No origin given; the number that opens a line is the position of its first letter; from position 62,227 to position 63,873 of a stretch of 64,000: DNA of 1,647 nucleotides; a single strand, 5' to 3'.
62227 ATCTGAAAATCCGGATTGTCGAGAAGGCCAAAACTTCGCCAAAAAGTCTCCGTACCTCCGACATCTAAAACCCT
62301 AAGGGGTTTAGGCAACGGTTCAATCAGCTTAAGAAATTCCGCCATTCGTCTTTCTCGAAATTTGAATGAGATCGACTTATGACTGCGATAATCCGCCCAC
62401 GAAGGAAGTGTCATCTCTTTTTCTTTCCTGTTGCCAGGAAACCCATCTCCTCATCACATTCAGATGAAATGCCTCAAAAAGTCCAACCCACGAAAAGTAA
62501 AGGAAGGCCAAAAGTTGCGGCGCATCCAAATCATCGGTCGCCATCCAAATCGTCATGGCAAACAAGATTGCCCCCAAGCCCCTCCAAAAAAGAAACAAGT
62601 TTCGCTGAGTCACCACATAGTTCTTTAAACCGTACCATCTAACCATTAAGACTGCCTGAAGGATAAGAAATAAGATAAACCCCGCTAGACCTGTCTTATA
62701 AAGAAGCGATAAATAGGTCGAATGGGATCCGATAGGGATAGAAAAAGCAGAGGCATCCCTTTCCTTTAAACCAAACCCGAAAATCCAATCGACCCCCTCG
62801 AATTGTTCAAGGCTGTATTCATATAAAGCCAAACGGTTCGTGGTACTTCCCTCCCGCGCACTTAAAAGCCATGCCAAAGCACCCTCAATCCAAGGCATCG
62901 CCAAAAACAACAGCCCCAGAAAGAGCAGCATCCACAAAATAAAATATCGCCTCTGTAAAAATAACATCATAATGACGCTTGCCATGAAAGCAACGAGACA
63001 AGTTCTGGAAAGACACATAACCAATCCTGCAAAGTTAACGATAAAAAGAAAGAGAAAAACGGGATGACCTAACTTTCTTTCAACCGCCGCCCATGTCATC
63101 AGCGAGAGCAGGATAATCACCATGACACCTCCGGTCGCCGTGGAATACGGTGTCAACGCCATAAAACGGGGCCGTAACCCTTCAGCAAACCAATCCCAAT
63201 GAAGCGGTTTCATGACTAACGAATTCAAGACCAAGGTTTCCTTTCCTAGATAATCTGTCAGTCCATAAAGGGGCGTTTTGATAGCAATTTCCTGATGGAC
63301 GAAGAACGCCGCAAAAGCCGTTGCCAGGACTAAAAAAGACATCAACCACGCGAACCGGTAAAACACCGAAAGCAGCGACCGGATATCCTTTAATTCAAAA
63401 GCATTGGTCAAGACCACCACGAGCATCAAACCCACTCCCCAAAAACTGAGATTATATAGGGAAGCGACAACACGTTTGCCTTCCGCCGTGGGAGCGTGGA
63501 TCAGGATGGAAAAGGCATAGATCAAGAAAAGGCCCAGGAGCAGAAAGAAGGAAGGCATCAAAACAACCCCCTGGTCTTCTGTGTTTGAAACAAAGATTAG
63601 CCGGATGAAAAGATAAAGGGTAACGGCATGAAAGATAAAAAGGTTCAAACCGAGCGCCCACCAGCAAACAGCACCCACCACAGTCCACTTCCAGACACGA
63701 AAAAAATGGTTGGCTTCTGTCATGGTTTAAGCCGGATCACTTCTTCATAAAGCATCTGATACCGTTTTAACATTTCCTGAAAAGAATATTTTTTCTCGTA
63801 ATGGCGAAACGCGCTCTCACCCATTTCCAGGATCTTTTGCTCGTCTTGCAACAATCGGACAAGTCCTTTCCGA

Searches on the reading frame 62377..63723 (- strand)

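Call 6: search_protein_families(library=pfam, proteins=[window:62377-63723:-])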
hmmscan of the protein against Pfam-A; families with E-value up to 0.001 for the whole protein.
window:62377-63723:- (448 aa): 1 family
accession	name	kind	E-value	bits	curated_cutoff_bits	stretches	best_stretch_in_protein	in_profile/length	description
PF04932.20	Wzy_C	-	1.3e-10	41.7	31.7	1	226-353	2-149/149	O-Antigen ligase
